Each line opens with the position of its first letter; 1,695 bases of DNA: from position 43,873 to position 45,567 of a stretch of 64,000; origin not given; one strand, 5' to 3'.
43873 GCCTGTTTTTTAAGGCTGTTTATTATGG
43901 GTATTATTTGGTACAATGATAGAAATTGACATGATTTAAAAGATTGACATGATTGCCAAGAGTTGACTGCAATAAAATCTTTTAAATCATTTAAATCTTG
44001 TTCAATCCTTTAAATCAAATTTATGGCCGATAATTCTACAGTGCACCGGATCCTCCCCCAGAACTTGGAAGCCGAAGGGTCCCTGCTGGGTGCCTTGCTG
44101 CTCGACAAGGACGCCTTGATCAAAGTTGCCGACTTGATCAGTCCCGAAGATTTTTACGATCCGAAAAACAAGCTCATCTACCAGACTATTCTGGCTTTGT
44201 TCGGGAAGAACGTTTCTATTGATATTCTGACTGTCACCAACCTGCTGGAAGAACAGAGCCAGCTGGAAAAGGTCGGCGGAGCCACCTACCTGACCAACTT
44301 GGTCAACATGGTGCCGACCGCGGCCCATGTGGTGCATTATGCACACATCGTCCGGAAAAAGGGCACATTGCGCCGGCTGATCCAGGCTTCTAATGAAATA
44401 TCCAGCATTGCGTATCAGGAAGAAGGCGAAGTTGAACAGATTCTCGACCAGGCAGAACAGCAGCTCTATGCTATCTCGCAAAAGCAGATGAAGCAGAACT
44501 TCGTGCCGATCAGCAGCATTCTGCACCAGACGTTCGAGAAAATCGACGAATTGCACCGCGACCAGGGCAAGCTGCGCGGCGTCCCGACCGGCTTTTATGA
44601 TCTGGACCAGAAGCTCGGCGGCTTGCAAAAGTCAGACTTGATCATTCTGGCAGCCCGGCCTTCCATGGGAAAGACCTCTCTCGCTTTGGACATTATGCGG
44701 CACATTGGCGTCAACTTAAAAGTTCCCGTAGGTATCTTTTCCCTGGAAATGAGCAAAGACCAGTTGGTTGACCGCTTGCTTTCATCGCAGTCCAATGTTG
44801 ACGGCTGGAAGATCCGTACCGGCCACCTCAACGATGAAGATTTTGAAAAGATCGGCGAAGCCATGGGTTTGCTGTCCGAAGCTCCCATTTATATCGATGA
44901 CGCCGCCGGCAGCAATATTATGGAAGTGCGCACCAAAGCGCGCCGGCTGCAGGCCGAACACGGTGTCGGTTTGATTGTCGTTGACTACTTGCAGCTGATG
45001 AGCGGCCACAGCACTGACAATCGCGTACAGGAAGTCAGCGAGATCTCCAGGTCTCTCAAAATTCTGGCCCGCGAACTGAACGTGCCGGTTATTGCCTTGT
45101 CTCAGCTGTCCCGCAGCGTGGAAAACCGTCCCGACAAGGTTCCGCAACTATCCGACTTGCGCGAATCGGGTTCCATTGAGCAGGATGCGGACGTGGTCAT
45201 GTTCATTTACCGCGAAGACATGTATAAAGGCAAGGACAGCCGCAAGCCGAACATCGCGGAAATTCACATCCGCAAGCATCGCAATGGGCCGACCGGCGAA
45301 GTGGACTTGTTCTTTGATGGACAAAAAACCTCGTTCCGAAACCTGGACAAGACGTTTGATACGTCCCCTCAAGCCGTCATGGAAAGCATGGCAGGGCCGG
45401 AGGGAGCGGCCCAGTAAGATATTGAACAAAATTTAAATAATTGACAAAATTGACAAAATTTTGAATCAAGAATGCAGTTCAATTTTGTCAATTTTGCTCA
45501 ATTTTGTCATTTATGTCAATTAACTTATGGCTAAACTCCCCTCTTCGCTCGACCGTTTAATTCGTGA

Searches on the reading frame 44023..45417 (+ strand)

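Call 81: search_protein_families(library=pfam, proteins=[window:44023-45417:+], max_evalue=0.00001)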
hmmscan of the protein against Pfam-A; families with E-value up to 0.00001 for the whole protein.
window:44023-45417:+ (464 aa): 3 families
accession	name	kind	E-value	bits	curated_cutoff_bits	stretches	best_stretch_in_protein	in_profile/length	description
PF03796.21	DnaB_C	-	1.6e-110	368.9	27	1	186-440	1-255/255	DnaB-like helicase C terminal domain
PF00772.26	DnaB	-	4.4e-33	113.8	23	1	11-111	2-102/103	DnaB-like helicase N terminal domain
PF13481.12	AAA_25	-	1.4e-13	51.4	27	1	201-362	30-190/195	AAA domain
